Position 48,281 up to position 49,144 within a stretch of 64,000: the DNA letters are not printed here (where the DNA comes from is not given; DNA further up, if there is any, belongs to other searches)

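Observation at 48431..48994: PTP/DSP-type phosphatase translationally coupled inside a glycoside-hydrolase operon: candidate glycan phosphatase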

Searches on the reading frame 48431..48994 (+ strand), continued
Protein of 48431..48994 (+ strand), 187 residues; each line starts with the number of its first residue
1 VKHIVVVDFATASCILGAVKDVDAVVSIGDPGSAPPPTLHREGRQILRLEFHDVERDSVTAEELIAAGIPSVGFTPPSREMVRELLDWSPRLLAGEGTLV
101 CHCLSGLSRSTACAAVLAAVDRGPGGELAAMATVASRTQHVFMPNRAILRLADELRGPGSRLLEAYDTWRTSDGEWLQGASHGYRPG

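Call 63: search_protein_families(library=pfam, proteins=[P0028, P0073, P0135, P0139, P0089, P0105, P0134, P0142, P0106, P0018], max_evalue=0.0001)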
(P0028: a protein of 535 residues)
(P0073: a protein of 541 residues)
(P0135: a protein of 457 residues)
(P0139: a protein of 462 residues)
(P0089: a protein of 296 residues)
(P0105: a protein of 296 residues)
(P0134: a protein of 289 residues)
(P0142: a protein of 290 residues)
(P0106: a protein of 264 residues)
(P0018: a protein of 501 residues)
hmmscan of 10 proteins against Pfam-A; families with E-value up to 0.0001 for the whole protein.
P0028 (535 aa): 7 families
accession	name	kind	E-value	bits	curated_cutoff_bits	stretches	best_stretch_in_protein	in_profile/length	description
PF13646.12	HEAT_2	-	4.4e-49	165.1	27.7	4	140-223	4-88/88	HEAT repeats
PF03130.22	HEAT_PBS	-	1.7e-27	93.2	20.9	0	247-271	3-27/27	PBS lyase HEAT-like repeat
PF02985.28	HEAT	-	2.3e-26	89.8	23.5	0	264-288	4-28/31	HEAT repeat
PF13513.12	HEAT_EZ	-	1.4e-13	51.4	27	0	171-193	33-55/55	HEAT-like repeat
PF00782.25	DSPc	-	2.8e-06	27.6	33.5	1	421-472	39-89/133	Dual specificity phosphatase, catalytic domain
PF12717.13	Cnd1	-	3.4e-06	27.6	26.4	0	307-348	2-47/162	non-SMC mitotic condensation complex subunit 1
PF00514.29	Arm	-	1.9e-05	25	20.6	0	261-287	13-39/41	Armadillo/beta-catenin-like repeat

P0073 (541 aa): 17 families
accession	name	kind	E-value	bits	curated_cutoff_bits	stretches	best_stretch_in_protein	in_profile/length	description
PF13646.12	HEAT_2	-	1.7e-92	304.3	27.7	7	275-359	1-87/88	HEAT repeats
PF02985.28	HEAT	-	8.4e-43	140.7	23.5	0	309-333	5-29/31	HEAT repeat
PF03130.22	HEAT_PBS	-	3.7e-34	113.7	20.9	0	289-315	1-27/27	PBS lyase HEAT-like repeat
PF13513.12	HEAT_EZ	-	2.7e-22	79.2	27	0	243-268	29-54/55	HEAT-like repeat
PF12717.13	Cnd1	-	1.3e-16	61.6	26.4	0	305-374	22-95/162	non-SMC mitotic condensation complex subunit 1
PF25767.1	ARM_TBCD_2nd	-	1.5e-15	57.8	29.7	0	110-162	76-128/245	Tubulin-specific chaperone D-like, ARM repeats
PF01602.26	Adaptin_N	-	5.4e-13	48.8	37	0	304-366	79-145/524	Adaptin N terminal region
PF00782.25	DSPc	-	2.3e-11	44.1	33.5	1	432-515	39-120/133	Dual specificity phosphatase, catalytic domain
PF25757.1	TPR_DNAAF5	-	6.3e-11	42.4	27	0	113-175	170-232/288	Dynein axonemal assembly factor 5-like, TPR repeats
PF00514.29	Arm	-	9.6e-10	38.6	20.6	0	21-43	14-36/41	Armadillo/beta-catenin-like repeat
PF20168.4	PDS5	-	4.6e-09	35.1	27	1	182-331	244-387/1053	Sister chromatid cohesion protein PDS5 protein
PF21581.3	SCD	-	6.4e-09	36.4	27.5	0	124-177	4-58/75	Stromalin conservative domain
PF10363.15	RTP1_C1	-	4.3e-08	33.7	25.9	0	117-208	5-106/112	Required for nuclear transport of RNA pol II C-terminus 1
PF25786.1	HEAT_GCN1_C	-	1.1e-07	32.4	27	0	125-174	41-92/151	GCN1-like, C-terminal HEAT repeats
PF00102.32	Y_phosphatase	-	1.9e-06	28.1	20.9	1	449-511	147-214/234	Protein-tyrosine phosphatase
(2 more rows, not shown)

P0135 (457 aa): 5 families
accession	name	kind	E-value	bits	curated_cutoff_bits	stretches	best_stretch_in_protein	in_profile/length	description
PF13646.12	HEAT_2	-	1.8e-52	176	27.7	4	57-143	1-88/88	HEAT repeats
PF03130.22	HEAT_PBS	-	2e-24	83.7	20.9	0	134-160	1-27/27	PBS lyase HEAT-like repeat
PF02985.28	HEAT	-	5.1e-23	79.4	23.5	0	213-240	2-29/31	HEAT repeat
PF13513.12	HEAT_EZ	-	5.7e-13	49.5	27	0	116-144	27-54/55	HEAT-like repeat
PF12717.13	Cnd1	-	1.5e-05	25.6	26.4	0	207-278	17-94/162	non-SMC mitotic condensation complex subunit 1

P0139 (462 aa): 12 families
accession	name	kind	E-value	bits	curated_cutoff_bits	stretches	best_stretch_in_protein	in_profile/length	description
PF13646.12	HEAT_2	-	3.6e-67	223.1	27.7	5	192-274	4-88/88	HEAT repeats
PF03130.22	HEAT_PBS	-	4e-35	116.7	20.9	0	110-136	1-27/27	PBS lyase HEAT-like repeat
PF02985.28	HEAT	-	5e-31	104.2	23.5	0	65-89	2-26/31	HEAT repeat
PF13513.12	HEAT_EZ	-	2.4e-20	73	27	0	124-152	27-55/55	HEAT-like repeat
PF00514.29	Arm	-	8.1e-12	45.2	20.6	0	126-152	13-39/41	Armadillo/beta-catenin-like repeat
PF12717.13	Cnd1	-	2.3e-09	38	26.4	0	204-279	3-88/162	non-SMC mitotic condensation complex subunit 1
PF25786.1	HEAT_GCN1_C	-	4e-09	37.1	27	0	157-214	28-94/151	GCN1-like, C-terminal HEAT repeats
PF00782.25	DSPc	-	2e-07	31.3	33.5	1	366-433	54-120/133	Dual specificity phosphatase, catalytic domain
PF01602.26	Adaptin_N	-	2.1e-07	30.4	37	0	191-278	83-179/524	Adaptin N terminal region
PF25767.1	ARM_TBCD_2nd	-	2.7e-07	30.7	29.7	0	20-63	65-108/245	Tubulin-specific chaperone D-like, ARM repeats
PF21581.3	SCD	-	4.3e-07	30.6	27.5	0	256-294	37-73/75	Stromalin conservative domain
PF24714.1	TOR1L1_N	-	3.1e-05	23.9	43.3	0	217-266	81-129/281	TORTIFOLIA1 N-terminal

P0089 (296 aa): 4 families
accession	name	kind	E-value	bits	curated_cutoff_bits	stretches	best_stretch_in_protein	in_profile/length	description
PF13646.12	HEAT_2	-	2.3e-20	73.1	27.7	1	2-78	11-88/88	HEAT repeats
PF03130.22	HEAT_PBS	-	1.2e-11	44.3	20.9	0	38-64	1-27/27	PBS lyase HEAT-like repeat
PF00782.25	DSPc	-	5.3e-10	39.7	33.5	1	172-255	39-120/133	Dual specificity phosphatase, catalytic domain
PF02985.28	HEAT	-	3.4e-08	33.4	23.5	0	26-50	4-28/31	HEAT repeat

P0105 (296 aa): 4 families
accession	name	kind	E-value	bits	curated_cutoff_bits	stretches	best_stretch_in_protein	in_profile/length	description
PF13646.12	HEAT_2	-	3.6e-16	59.7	27.7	1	39-106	11-78/88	HEAT repeats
PF03130.22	HEAT_PBS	-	2.8e-14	52.4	20.9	2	45-69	2-26/27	PBS lyase HEAT-like repeat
PF00782.25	DSPc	-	7.2e-07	29.5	33.5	1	204-246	50-92/133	Dual specificity phosphatase, catalytic domain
PF02985.28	HEAT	-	3.8e-05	24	23.5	0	61-86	2-27/31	HEAT repeat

P0134 (289 aa): 4 families
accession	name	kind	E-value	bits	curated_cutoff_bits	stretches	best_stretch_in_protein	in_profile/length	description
PF13646.12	HEAT_2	-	1.4e-17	64.2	27.7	1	10-93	2-87/88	HEAT repeats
PF02985.28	HEAT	-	6.7e-08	32.5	23.5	0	42-66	4-28/31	HEAT repeat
PF00782.25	DSPc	-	7.2e-08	32.8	33.5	1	184-260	46-120/133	Dual specificity phosphatase, catalytic domain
PF03130.22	HEAT_PBS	-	9.5e-08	32.3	20.9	0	23-49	1-27/27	PBS lyase HEAT-like repeat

P0142 (290 aa): 6 families
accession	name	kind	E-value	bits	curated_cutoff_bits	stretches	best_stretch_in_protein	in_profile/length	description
PF13646.12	HEAT_2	-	3.7e-38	130.1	27.7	3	31-113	4-88/88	HEAT repeats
PF02985.28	HEAT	-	1.1e-14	53.6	23.5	0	62-86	5-29/31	HEAT repeat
PF03130.22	HEAT_PBS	-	2.7e-10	40.1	20.9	0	11-36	1-26/27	PBS lyase HEAT-like repeat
PF00782.25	DSPc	-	1.4e-09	38.3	33.5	1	148-262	16-122/133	Dual specificity phosphatase, catalytic domain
PF13513.12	HEAT_EZ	-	1.7e-06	28.9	27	0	27-53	29-55/55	HEAT-like repeat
PF12717.13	Cnd1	-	5.8e-05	23.6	26.4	0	41-129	1-99/162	non-SMC mitotic condensation complex subunit 1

P0106 (264 aa): 1 family
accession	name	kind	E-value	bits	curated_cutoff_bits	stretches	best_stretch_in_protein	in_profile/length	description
PF00782.25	DSPc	-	4.9e-06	26.8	33.5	1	144-227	49-123/133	Dual specificity phosphatase, catalytic domain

P0018 (501 aa): 10 families
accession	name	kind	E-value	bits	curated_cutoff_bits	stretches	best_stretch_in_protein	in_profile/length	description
PF13646.12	HEAT_2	-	2.9e-60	201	27.7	4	83-159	2-80/88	HEAT repeats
PF03130.22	HEAT_PBS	-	1.1e-39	130.8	20.9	1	158-183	1-26/27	PBS lyase HEAT-like repeat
PF02985.28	HEAT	-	6e-35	116.4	23.5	0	144-171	2-29/31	HEAT repeat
PF13513.12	HEAT_EZ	-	6.9e-26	90.6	27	0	142-169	28-55/55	HEAT-like repeat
PF00514.29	Arm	-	1.9e-14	53.5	20.6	0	24-45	17-38/41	Armadillo/beta-catenin-like repeat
PF00782.25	DSPc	-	4.4e-11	43.2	33.5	1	384-470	39-124/133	Dual specificity phosphatase, catalytic domain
PF25767.1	ARM_TBCD_2nd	-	1.8e-08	34.5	29.7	0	110-140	76-106/245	Tubulin-specific chaperone D-like, ARM repeats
PF25757.1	TPR_DNAAF5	-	2e-06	27.7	27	0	108-140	165-197/288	Dynein axonemal assembly factor 5-like, TPR repeats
PF12717.13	Cnd1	-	9.6e-06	26.2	26.4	0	144-169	23-48/162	non-SMC mitotic condensation complex subunit 1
PF01602.26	Adaptin_N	-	6.8e-05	22.1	37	0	118-200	86-178/524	Adaptin N terminal region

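Call 80: search_protein_families(library=padloc, proteins=[window:48431-48994:+, P0004, P0003, P0005], max_evalue=0.01)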
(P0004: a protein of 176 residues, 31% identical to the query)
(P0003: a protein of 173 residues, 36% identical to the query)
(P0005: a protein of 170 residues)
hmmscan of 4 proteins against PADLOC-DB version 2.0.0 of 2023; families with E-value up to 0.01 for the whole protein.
window:48431-48994:+ (187 aa): 0 families

P0004 (176 aa): 0 families

P0003 (173 aa): 0 families

P0005 (170 aa): 0 families

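Call 87: find_encoding_contigs(protein=P0006, flank=7000, max_places=1)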
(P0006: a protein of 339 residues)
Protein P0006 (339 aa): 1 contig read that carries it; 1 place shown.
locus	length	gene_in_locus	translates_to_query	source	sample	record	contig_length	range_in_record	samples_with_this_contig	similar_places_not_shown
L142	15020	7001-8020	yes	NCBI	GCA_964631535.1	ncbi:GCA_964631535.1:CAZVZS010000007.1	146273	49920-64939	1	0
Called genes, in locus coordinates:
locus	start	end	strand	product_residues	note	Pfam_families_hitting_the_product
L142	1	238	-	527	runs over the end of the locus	PF13192:Thioredoxin_3, PF00890:FAD_binding_2 (faint), PF01134:GIDA (faint), PF01266:DAO (faint), PF03486:HI0933_like (faint), PF07992:Pyr_redox_2, PF13738:Pyr_redox_3, PF00070:Pyr_redox, +1 more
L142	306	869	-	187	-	PF00578:AhpC-TSA, PF08534:Redoxin, PF10417:1-cysPrx_C (weak)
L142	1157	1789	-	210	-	PF00440:TetR_N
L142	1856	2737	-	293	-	PF00034:Cytochrom_C (weak), PF13442:Cytochrome_CBB3 (weak), PF00034:Cytochrom_C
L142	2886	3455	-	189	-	-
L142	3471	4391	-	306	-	PF00126:HTH_1, PF03466:LysR_substrate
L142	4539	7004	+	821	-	PF00270:DEAD (weak), PF04851:ResIII (faint), PF06733:DEAD_2, PF13307:Helicase_C_2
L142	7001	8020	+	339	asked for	PF00782:DSPc (faint), PF22785:Tc-R-P (faint), PF14566:PTPlike_phytase (faint)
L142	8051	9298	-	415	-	PF01841:Transglut_core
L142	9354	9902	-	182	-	-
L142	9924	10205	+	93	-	-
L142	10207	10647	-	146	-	-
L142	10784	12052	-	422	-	PF00108:Thiolase_N (weak), PF00109:ketoacyl-synt (weak), PF02803:Thiolase_C, PF22691:Thiolase_C_1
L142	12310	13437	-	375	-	-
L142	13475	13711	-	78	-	-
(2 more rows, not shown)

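Call 88: find_encoding_contigs(protein=P0153, flank=7000, max_places=1)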
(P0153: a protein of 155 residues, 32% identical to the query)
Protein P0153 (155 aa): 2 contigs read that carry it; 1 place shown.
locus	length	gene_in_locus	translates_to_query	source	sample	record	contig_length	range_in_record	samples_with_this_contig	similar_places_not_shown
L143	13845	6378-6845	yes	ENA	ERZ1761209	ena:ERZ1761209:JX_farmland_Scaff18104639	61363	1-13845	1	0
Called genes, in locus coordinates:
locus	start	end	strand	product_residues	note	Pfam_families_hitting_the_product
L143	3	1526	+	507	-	?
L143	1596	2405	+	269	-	PF02517:Rce1-like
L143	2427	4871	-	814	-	PF00801:PKD, PF18911:PKD_4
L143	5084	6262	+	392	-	PF00108:Thiolase_N, PF02803:Thiolase_C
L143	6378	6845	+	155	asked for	PF00782:DSPc (weak)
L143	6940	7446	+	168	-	PF09832:DUF2059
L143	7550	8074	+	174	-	PF22784:PTP-SAK, PF22785:Tc-R-P, PF00782:DSPc, PF13350:Y_phosphatase3 (weak)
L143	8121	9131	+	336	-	PF00004:AAA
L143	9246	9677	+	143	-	PF10604:Polyketide_cyc2 (faint), PF08327:AHSA1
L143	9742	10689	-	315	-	PF00389:2-Hacid_dh, PF02826:2-Hacid_dh_C, PF07991:KARI_N (faint)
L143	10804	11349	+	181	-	-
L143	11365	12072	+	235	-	PF09335:VTT_dom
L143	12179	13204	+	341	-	PF01551:Peptidase_M23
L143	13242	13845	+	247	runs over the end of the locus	-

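Call 89: search_solved_structures(query=L050:2623-3378:+, max_evalue=0.001)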
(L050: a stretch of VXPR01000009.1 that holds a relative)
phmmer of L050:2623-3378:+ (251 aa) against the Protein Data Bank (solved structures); distinct sequences matched with E-value up to 0.001: 1.
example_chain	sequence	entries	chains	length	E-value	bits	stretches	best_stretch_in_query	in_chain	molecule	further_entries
2yyv_A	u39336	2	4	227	1.2e-13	54.4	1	42-247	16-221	Probable 2-phosphosulfolactate phosphatase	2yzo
